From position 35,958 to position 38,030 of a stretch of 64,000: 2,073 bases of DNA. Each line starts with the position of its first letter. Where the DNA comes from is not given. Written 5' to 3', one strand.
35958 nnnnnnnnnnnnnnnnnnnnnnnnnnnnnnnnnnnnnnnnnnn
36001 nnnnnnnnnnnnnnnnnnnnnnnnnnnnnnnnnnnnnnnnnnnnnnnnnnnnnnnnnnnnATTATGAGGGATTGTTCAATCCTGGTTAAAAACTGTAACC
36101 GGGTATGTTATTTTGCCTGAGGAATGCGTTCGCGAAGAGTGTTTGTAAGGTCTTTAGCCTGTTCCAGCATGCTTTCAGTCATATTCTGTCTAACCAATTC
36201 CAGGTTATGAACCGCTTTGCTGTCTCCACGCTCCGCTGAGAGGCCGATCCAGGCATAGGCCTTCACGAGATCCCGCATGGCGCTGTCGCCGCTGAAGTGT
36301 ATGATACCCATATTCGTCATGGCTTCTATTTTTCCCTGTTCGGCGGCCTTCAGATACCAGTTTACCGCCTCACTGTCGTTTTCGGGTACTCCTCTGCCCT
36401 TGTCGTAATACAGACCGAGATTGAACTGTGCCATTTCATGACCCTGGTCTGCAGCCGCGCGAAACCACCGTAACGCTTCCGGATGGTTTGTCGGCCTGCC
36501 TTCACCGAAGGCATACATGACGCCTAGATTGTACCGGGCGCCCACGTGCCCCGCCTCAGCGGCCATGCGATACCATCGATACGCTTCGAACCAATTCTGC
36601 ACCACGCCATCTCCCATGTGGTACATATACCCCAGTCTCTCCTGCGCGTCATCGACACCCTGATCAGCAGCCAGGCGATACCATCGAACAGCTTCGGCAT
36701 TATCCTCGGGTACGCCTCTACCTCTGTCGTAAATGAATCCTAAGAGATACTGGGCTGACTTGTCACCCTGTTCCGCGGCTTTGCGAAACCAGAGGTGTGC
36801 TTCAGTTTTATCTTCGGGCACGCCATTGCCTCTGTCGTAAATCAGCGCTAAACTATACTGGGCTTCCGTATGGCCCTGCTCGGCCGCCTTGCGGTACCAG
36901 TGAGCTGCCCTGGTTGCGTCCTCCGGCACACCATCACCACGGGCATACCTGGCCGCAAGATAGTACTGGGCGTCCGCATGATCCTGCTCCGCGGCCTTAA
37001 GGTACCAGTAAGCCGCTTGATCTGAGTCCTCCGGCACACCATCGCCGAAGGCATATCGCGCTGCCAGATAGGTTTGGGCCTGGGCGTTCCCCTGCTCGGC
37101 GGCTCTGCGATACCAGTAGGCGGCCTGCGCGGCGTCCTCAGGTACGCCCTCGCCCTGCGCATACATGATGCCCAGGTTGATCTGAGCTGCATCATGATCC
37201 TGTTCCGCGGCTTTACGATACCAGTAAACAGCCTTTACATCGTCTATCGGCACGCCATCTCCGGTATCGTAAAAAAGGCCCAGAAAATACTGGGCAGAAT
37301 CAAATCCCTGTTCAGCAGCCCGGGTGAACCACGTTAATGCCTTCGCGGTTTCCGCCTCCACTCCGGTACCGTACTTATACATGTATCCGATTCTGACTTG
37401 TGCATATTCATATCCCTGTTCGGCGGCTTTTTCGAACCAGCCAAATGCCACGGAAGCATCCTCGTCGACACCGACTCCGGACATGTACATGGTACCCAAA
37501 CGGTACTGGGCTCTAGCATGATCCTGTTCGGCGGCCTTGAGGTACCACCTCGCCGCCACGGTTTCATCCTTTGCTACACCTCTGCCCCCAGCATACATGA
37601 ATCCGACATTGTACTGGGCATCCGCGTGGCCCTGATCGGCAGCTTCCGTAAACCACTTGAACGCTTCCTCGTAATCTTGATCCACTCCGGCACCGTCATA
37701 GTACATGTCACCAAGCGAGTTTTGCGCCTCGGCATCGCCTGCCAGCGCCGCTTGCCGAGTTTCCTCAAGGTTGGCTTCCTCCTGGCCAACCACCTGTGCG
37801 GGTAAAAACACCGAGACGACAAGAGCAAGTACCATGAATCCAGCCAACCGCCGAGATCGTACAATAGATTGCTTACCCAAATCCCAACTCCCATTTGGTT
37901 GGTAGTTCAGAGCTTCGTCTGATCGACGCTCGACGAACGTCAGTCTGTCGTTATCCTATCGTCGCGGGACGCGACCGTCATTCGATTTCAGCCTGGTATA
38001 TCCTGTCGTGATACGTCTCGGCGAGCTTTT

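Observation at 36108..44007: Eukaryote-like repeat-protein neighbourhood: two giant secreted Sel1-repeat proteins plus an APH-like kinase, a formylglycine sulfatase and a PhyH dioxygenase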

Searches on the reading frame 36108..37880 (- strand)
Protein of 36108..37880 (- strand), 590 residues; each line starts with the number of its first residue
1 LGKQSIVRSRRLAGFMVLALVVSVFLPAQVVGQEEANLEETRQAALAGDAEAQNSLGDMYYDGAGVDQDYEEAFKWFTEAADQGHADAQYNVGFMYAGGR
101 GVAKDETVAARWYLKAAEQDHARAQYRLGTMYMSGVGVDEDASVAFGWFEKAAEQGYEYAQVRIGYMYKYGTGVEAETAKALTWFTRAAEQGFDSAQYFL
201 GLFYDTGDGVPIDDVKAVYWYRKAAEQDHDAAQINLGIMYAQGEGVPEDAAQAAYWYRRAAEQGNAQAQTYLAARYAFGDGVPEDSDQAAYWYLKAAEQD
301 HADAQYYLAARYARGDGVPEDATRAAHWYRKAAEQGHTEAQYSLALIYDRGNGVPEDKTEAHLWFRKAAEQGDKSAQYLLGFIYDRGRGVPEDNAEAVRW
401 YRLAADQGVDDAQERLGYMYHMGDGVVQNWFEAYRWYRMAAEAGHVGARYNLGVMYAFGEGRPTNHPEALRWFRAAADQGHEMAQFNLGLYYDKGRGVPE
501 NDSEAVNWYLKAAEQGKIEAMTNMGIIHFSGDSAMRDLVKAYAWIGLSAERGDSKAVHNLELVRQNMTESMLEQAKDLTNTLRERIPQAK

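Call 3: search_protein_families(library=pfam, proteins=[window:36108-37880:-], max_evalue=0.01)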
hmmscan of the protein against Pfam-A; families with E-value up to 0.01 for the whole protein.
window:36108-37880:- (590 aa): 3 families
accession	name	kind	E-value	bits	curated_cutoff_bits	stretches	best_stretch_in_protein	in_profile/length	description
PF08238.18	Sel1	-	6.1e-146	470.2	30.7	14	50-85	1-36/36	Sel1 repeat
PF23310.1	TPR_27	-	6e-12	45.6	27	0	329-348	52-71/110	Plant tetratrico peptide repeats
PF20023.5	WSLR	-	0.0027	18.4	27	0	490-508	11-29/39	Wolframin Sel1-like repeat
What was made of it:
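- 36108..37880 (-): Sel1A: Sec signal peptide plus 15 Sel1 units, with no other domain. Pfam Sel1 E 6e-146 (call 3).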

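Call 4: search_protein_families(library=ncbifam, proteins=[window:36108-37880:-], max_evalue=0.01)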
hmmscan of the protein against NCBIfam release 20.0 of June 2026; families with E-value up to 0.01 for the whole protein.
window:36108-37880:- (590 aa): 4 families
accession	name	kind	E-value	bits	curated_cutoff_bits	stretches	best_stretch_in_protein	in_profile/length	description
NF033786.1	phenyl_MerG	equivalog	2.8e-93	311.9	350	8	443-585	62-213/217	phenylmercury resistance protein MerG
NF045484.1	TransRegExoR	equivalog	2.7e-44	151.4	450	8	325-372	62-109/267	exopolysaccharide production regulator ExoR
NF047621.1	FlgprotMotXVib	equivalog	2e-36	125.5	330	6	277-369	83-175/211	flagellar protein MotX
NF038194.1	AlgK_TPR_lipo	equivalog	5.5e-34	117.6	700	5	149-273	289-411/448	alginate biosynthesis TPR repeat lipoprotein AlgK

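Call 36: search_solved_structures(query=window:36108-37880:-, max_evalue=1e-10)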
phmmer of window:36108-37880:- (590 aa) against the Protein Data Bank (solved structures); distinct sequences matched with E-value up to 1e-10: 21.
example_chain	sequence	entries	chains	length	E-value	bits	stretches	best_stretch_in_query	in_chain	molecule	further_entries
6ok3_A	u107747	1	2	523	9.4e-92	311.6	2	50-298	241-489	Sel1 repeat protein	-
4bwr_A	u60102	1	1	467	3.2e-87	296.6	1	150-584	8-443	PROTEIN CORRESPONDING TO LOCUS C5321 FROM CFT073 E.COLI STRAIN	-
8sxq_A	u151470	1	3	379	7.9e-68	232.6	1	41-345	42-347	SEL-1 repeat protein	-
9uav_C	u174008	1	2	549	9.8e-58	199.3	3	52-273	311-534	Protein sel-1 homolog 1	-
8ket_C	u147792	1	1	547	1.2e-57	199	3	52-273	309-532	Protein sel-1 homolog 1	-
6deh_A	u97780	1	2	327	1.1e-56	195.9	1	71-362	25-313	TPR repeat protein, protein-protein interaction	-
8kes_D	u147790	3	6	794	1.9e-56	195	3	52-273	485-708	Protein sel-1 homolog 1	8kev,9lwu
9og0_C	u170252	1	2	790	1.7e-55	191.9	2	51-273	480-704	Protein sel-1 homolog 1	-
6onw_A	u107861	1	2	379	5.3e-52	180.3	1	137-447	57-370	Sel1 repeat protein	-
6ur7_A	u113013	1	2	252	6.5e-46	160.2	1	69-300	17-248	Sel1 repeat family protein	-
6ork_A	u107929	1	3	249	4.5e-44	154.2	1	69-296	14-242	Sel1 repeat protein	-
1ouv_A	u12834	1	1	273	9.2e-36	126.7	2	317-480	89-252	conserved hypothetical secreted protein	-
5b26_A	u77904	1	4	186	8.1e-27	97.2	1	396-520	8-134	Protein sel-1 homolog 1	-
6orc_A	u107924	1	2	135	1.8e-25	92.7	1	40-164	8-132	Sel1 repeat protein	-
8d9x_A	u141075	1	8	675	1.3e-21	80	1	319-424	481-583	Maltodextrin-binding protein,DAP3-binding cell death enhancer 1 short form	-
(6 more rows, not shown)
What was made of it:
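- On Sel1-like repeat (SLR) proteins, Pfam PF08238: E 9e-92 to a solved Sel1 protein (call 36).
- Fold and precedent: the closest solved relatives are secreted or host-interacting Sel1 proteins (4bwr, E. coli c5321; 1ouv) and SEL1L (call 36).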

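Call 43: search_protein_families(library=padloc, proteins=[window:36108-37880:-], max_evalue=0.001)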
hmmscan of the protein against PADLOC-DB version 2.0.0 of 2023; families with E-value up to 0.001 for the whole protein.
window:36108-37880:- (590 aa): 1 family
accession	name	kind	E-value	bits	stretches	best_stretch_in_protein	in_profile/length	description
PDLC00284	PtuA1|PtuA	-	2.8e-08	31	0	330-371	13-54/545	AAA ATPase domain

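Call 44: find_homologous_proteins(query=window:36108-37880:-, max_evalue=1e-30)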
Query window:36108-37880:- (590 aa): 7455 proteins with E <= 1e-30 among 8000 candidates; the best 120 are listed.
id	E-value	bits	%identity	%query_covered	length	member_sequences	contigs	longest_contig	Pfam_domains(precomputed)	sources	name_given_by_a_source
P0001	4.4e-246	836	47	92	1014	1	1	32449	PF11775.14,PF07714.24,PF00069.32,PF07624.17,PF07686.24,PF08238.19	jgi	jgi:TPR repeat protein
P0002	5.3e-204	697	44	77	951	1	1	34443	PF08238.19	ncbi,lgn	ncbi:MAG: tetratricopeptide repeat protein [Usitatibacter sp.]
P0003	2.8e-200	685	41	92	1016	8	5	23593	PF23310.2,PF08238.19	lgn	-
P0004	2.6e-186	639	49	88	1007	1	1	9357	PF07714.24,PF00069.32,PF20604.4,PF03109.23,PF23310.2,PF08238.19,PF01636.30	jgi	-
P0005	1.2e-181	623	42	81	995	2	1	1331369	PF08238.19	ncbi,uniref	ncbi:hypothetical protein [Roseococcus sp. YIM B11640]|uniref:tetratricopeptide repeat protein n=1 T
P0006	1.4e-179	617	40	93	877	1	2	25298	PF13432.13,PF08238.19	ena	-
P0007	5.5e-173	595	48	83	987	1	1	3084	PF08289.17,PF08238.19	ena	-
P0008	6.9e-169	581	55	71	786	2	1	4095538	PF13365.13,PF14003.13,PF20604.4,PF08238.19,PF01471.24,PF00089.33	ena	-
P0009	8.4e-168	578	40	89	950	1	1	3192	PF13431.13,PF07720.19,PF00515.35,PF12895.14,PF13432.13,PF08238.19,PF07719.24,PF13174.13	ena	-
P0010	1.5e-165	570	46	84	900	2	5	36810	PF11775.14,PF13414.13,PF00656.28,PF08238.19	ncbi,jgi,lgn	ncbi:MAG: TPR repeat protein [Candidatus Azotimanducaceae bacterium]|jgi:TPR repeat protein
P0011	1.3e-164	567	43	90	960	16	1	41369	PF07720.19,PF00515.35,PF08238.19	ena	-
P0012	8.6e-163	561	44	70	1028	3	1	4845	PF00656.28,PF08289.17,PF13176.13,PF07705.18,PF08238.19,PF07719.24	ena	-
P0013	1.2e-162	561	41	86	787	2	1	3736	PF23310.2,PF08238.19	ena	-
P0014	1.5e-162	560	40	83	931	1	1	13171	PF07714.24,PF00069.32,PF08238.19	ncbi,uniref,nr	ncbi:hypothetical protein DFQ27_008914 [Actinomortierella ambigua]|uniref:Protein kinase domain-cont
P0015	1.5e-162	560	47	73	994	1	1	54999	PF08238.19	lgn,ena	-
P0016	3.0e-160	553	41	90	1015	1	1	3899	PF00656.28,PF08238.19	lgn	-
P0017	3.5e-158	546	41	92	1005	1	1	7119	PF03793.25,PF08238.19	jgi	jgi:TPR repeat protein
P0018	2.1e-157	543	53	76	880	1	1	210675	PF07714.24,PF00069.32,PF23310.2,PF08238.19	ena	-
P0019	1.4e-156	541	43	81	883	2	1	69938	PF13365.13,PF13432.13,PF08238.19,PF00089.33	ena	-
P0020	5.4e-156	539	45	88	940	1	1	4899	PF11775.14,PF23310.2,PF08238.19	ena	-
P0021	7.8e-156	538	42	93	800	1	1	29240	PF13365.13,PF20023.6,PF13414.13,PF13432.13,PF08238.19,PF20308.5,PF00089.33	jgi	jgi:TPR repeat protein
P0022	9.9e-156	538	48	74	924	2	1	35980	PF13365.13,PF08238.19,PF00089.33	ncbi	ncbi:MAG: trypsin-like peptidase domain-containing protein [Limisphaerales bacterium]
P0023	1.8e-154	534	42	76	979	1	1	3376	PF12895.14,PF23310.2,PF13432.13,PF08238.19,PF12873.13,PF20308.5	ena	-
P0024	2.8e-154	533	35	98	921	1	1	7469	PF08289.17,PF13432.13,PF08238.19,PF07739.19,PF20308.5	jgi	jgi:uncharacterized protein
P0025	3.8e-154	533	37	87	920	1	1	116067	PF01926.30,PF00350.30,PF00009.34,PF08238.19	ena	-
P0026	5.6e-153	529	48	83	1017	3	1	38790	PF08289.17,PF23310.2,PF08238.19,PF20308.5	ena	-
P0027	6.0e-153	529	41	89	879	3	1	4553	PF07720.19,PF00515.35,PF12895.14,PF13424.13,PF23310.2,PF13432.13,PF08238.19,PF07719.24,PF13174.13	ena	-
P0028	3.6e-152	526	46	61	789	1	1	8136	PF13414.13,PF08308.18,PF13432.13,PF13620.13,PF08238.19,PF07719.24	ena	-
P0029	3.6e-151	523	51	63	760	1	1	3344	PF13998.12,PF23310.2,PF13432.13,PF08238.19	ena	-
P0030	4.6e-151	522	41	80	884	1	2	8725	PF23310.2,PF08238.19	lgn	-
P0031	9.9e-151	521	47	79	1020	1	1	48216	PF07714.24,PF00069.32,PF08289.17,PF03109.23,PF08238.19,PF17667.8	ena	-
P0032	2.1e-150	520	37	89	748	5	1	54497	PF20023.6,PF08238.19,PF13174.13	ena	-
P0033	1.3e-149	518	43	79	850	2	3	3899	PF00656.28,PF08238.19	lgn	-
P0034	2.9e-149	516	48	89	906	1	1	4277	PF07714.24,PF00069.32,PF08289.17,PF03109.23,PF23310.2,PF13432.13,PF08238.19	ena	-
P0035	6.1e-149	515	39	86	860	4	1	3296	PF00656.28,PF08238.19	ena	-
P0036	3.2e-148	513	41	87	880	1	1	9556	PF07714.24,PF00069.32,PF03109.23,PF08238.19,PF01636.30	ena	-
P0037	7.5e-148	512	49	62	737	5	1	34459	PF13365.13,PF13414.13,PF20604.4,PF08238.19,PF01471.24,PF00089.33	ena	-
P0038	1.1e-146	508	49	68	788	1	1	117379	PF23310.2,PF08238.19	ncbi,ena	-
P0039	1.1e-146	508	45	80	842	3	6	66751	PF17820.8,PF00656.28,PF00595.30,PF13180.13,PF08238.19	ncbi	ncbi:MAG: caspase family protein [Isosphaeraceae bacterium]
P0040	2.0e-146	507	50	60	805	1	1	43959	PF07714.24,PF00069.32,PF13176.13,PF13432.13,PF08238.19,PF01636.30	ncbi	-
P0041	3.4e-146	506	48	76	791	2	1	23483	PF13431.13,PF13414.13,PF08289.17,PF08238.19,PF13174.13,PF20308.5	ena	-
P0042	1.2e-145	504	42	75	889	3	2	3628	PF07720.19,PF00515.35,PF13176.13,PF08238.19,PF07719.24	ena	-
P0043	2.4e-144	500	41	84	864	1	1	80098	PF08238.19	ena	-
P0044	7.8e-143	495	49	61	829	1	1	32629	PF08238.19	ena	-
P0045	1.0e-142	495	43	76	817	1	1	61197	PF14559.13,PF25200.2,PF00515.35,PF12895.14,PF13424.13,PF13176.13,PF13432.13,PF08238.19,PF07719.24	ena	-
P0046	1.0e-142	495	46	82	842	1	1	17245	PF07714.24,PF00069.32,PF10516.16,PF03109.23,PF13432.13,PF08238.19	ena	-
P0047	1.5e-142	494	49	62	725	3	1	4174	PF13365.13,PF08289.17,PF23310.2,PF08238.19,PF22277.3,PF00089.33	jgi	jgi:TPR repeat protein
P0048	7.3e-142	492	47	73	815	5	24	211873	PF23310.2,PF13432.13,PF08238.19,PF13174.13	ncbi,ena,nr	ncbi:MAG: SEL1-like repeat protein [Thermoguttaceae bacterium]|nr:SEL1-like repeat protein [Thermogu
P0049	1.4e-141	491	38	92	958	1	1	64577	PF07714.24,PF00069.32,PF08238.19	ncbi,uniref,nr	ncbi:hypothetical protein DFQ27_001030 [Actinomortierella ambigua]|uniref:Protein kinase domain-cont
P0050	2.4e-140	487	50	56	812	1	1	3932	PF00656.28,PF08238.19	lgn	-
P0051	2.4e-140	487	46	74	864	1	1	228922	PF00656.28,PF08238.19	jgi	jgi:uncharacterized protein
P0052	7.7e-140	485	36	89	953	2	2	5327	PF07714.24,PF00069.32,PF23310.2,PF08238.19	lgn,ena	-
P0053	3.5e-139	483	53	56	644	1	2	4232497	PF13365.13,PF14003.13,PF08238.19,PF00089.33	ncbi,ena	-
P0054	4.6e-139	483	48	77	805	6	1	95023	PF13414.13,PF08308.18,PF18433.7,PF13432.13,PF08238.19,PF07719.24,PF13174.13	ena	-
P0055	2.7e-138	480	40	90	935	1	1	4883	PF13365.13,PF08238.19,PF00089.33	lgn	-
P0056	3.0e-138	480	43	91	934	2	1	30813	PF13365.13,PF08289.17,PF13432.13,PF08238.19,PF00089.33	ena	-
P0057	3.6e-138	480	36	93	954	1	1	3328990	PF23310.2,PF08238.19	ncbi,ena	-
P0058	4.9e-138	479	52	69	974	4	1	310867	PF07714.24,PF00069.32,PF25696.2,PF03109.23,PF13176.13,PF08238.19,PF01471.24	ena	-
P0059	1.1e-137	478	38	89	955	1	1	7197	PF01926.30,PF00350.30,PF00009.34,PF08238.19,PF20308.5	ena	-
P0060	2.4e-137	477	46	42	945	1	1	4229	PF13414.13,PF20604.4,PF23310.2,PF13432.13,PF08238.19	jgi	jgi:TPR repeat protein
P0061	4.9e-137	476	39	61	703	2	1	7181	PF13676.12,PF08238.19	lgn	-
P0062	2.0e-136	474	35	88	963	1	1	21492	PF07714.24,PF00069.32,PF23310.2,PF08238.19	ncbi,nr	ncbi:hypothetical protein DFQ26_007630 [Actinomortierella ambigua]|nr:hypothetical protein DFQ26_007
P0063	6.7e-136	472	35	92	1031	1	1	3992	PF13365.13,PF23310.2,PF08238.19,PF00089.33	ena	-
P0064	6.9e-136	472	51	70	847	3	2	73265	PF23310.2,PF08238.19,PF07719.24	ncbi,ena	-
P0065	7.5e-136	472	40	84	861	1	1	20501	PF08238.19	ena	-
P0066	9.7e-136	472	48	82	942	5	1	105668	PF01926.30,PF00350.30,PF00009.34,PF08238.19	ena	-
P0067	1.3e-135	471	43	70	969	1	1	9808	PF02493.27,PF08238.19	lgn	-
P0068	2.0e-135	471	39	81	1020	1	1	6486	PF08289.17,PF08238.19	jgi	jgi:TPR repeat protein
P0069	2.6e-135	470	36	88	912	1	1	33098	PF07714.24,PF00069.32,PF23310.2,PF08238.19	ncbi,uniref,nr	ncbi:hypothetical protein DFQ27_005538 [Actinomortierella ambigua]|uniref:Protein kinase domain-cont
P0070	4.0e-135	470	40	95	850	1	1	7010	PF13365.13,PF23310.2,PF13432.13,PF08238.19,PF20308.5,PF00089.33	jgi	jgi:TPR repeat protein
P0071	6.2e-135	469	44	69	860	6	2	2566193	PF13414.13,PF08238.19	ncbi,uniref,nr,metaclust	ncbi:SEL1-like repeat protein [Megasphaera elsdenii]|uniref:Sel1 repeat family protein n=1 Tax=Megas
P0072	1.1e-134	468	49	83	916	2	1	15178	PF13414.13,PF04212.25,PF13424.13,PF13176.13,PF13432.13,PF08238.19,PF20028.5,PF07719.24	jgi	-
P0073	4.2e-134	466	50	83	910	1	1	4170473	PF07714.24,PF00069.32,PF20604.4,PF03109.23,PF23310.2,PF08238.19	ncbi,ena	-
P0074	7.7e-134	466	47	85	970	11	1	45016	PF11775.14,PF08238.19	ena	-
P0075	8.5e-134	465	48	76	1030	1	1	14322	PF23310.2,PF08238.19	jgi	jgi:TPR repeat protein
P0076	1.1e-133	465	40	93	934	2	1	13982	PF00656.28,PF23310.2,PF08238.19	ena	-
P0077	1.9e-133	464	43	92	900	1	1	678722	PF06293.21,PF07714.24,PF00069.32,PF03109.23,PF23310.2,PF08238.19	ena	-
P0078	1.9e-133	464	47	63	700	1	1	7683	PF08238.19,PF27087.1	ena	-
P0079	8.7e-133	462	40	82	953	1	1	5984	PF00656.28,PF08238.19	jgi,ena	-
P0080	1.3e-132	461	47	59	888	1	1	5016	PF13432.13,PF08238.19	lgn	-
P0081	2.2e-132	461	45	80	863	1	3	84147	PF13431.13,PF08238.19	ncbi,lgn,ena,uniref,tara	ncbi:hypothetical protein [uncultured Gimesia sp.]|uniref:SEL1-like repeat protein n=1 Tax=unculture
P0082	2.8e-132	460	50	81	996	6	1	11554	PF01926.30,PF00350.30,PF23310.2,PF13432.13,PF00009.34,PF08238.19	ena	-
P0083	7.4e-132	459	48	75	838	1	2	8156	PF12895.14,PF23310.2,PF13432.13,PF08238.19,PF20308.5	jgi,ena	-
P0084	1.2e-131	458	46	76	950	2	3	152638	PF07714.24,PF00069.32,PF23310.2,PF08238.19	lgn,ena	-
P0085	2.1e-131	457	43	81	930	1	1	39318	PF00656.28,PF23310.2,PF08238.19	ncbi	-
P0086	2.5e-131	457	35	85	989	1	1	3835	PF13606.13,PF13857.13,PF23310.2,PF12796.14,PF00023.37,PF13637.13,PF08238.19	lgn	-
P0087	3.5e-131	457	43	80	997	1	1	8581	PF13176.13,PF23310.2,PF13432.13,PF08238.19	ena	-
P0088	1.3e-130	455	46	91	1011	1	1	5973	PF23310.2,PF08238.19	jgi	jgi:TPR repeat protein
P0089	1.9e-130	454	37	88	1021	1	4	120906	PF01926.30,PF00350.30,PF23310.2,PF00009.34,PF08238.19,PF20308.5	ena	-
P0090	2.2e-130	454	37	88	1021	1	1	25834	PF01926.30,PF00350.30,PF23310.2,PF00009.34,PF08238.19,PF20308.5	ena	-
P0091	2.2e-130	454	37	88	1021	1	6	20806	PF01926.30,PF00350.30,PF23310.2,PF00009.34,PF08238.19,PF20308.5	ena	-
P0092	2.6e-130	454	50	79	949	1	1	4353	PF23310.2,PF13432.13,PF25170.2,PF08238.19,PF13174.13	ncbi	-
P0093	3.0e-130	454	51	64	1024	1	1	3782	PF20023.6,PF00656.28,PF23310.2,PF08238.19,PF13174.13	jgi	-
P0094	3.2e-130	454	40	95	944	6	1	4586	PF20023.6,PF00656.28,PF23310.2,PF08238.19,PF14538.12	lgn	-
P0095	5.5e-130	453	37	88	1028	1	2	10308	PF01926.30,PF00350.30,PF23310.2,PF00009.34,PF08238.19,PF20308.5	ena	-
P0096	6.3e-130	453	32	92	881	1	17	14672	PF23310.2,PF08238.19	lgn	-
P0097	6.4e-130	453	38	81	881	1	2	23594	PF13414.13,PF00656.28,PF12895.14,PF13432.13,PF13428.13,PF08238.19,PF07719.24,PF20308.5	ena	-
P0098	7.3e-130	452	50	81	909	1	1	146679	PF08308.18,PF13432.13,PF13620.13,PF08238.19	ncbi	-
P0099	7.4e-130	452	49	61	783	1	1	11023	PF01753.25,PF08238.19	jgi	jgi:TPR repeat protein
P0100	1.3e-129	452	47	70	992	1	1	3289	PF13604.13,PF13245.13,PF17866.9,PF00004.36,PF13401.13,PF13238.13,PF08238.19,PF05496.19,PF01078.28,PF20720.4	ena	-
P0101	1.5e-129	451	40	84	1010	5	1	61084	PF07714.24,PF00069.32,PF03109.23,PF23310.2,PF08238.19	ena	-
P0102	1.6e-129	451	51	76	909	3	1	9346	PF00656.28,PF08238.19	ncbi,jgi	jgi:TPR repeat protein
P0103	1.8e-129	451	35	88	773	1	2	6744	PF23310.2,PF08238.19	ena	-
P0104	2.1e-129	451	40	92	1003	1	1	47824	PF13365.13,PF07624.17,PF23310.2,PF08238.19,PF00089.33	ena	-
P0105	2.3e-129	451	42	89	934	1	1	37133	PF07714.24,PF00069.32,PF08289.17,PF03109.23,PF13432.13,PF08238.19,PF01636.30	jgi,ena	-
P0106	2.4e-129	451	39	81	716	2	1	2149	PF07720.19,PF00515.35,PF13176.13,PF13432.13,PF08238.19,PF07719.24,PF20308.5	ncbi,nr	ncbi:MAG: sel1 repeat family protein, partial [Oscillospiraceae bacterium]|nr:sel1 repeat family pro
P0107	3.6e-129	450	41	89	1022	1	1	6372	PF22899.3,PF23310.2,PF13432.13,PF08238.19,PF13174.13,PF20308.5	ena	-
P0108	4.1e-129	450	34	85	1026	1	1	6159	PF23310.2,PF08238.19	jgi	jgi:uncharacterized protein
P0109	5.8e-129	449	45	73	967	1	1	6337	PF08238.19,PF00082.28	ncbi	-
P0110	9.0e-129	449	50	54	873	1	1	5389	PF01694.29,PF08289.17,PF23310.2,PF08238.19,PF06841.19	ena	-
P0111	2.3e-128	447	36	83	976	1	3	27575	PF00012.27,PF08238.19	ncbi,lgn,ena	-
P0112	3.8e-128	447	44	93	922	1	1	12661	PF13365.13,PF27618.1,PF08238.19,PF00089.33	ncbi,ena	ncbi:MAG: trypsin-like peptidase domain-containing protein [Phycisphaeraceae bacterium]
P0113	5.7e-128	446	39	89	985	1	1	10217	PF00656.28,PF08238.19,PF01471.24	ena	-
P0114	5.9e-128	446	46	56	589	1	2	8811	PF13365.13,PF08238.19,PF00089.33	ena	-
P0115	6.4e-128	446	37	82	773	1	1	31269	PF23310.2,PF08238.19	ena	-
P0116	7.7e-128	446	42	87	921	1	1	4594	PF08238.19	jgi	jgi:TPR repeat protein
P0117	1.8e-127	444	37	80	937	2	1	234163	PF07714.24,PF00069.32,PF08238.19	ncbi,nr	ncbi:hypothetical protein DFQ26_002585 [Actinomortierella ambigua]|nr:hypothetical protein DFQ26_002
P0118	2.5e-127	444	44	59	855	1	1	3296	PF23310.2,PF08238.19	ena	-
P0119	4.4e-127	443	39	85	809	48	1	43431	PF23310.2,PF08238.19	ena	-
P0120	4.4e-127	443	42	88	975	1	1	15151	PF01926.30,PF00350.30,PF00009.34,PF08238.19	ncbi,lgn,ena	-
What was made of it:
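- Checked: 590 and 690 aa is unremarkable; thousands of Sel1 proteins are longer (call 44).
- Sel1 arrays are ubiquitous, including in free-living bacteria (7455 hits at E<=1e-30, call 44), so the fold alone does not imply host interaction. Sel1 arrays are common in free-living bacteria (call 44).
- Tried and rejected: It was uninformative about origin (call 44).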
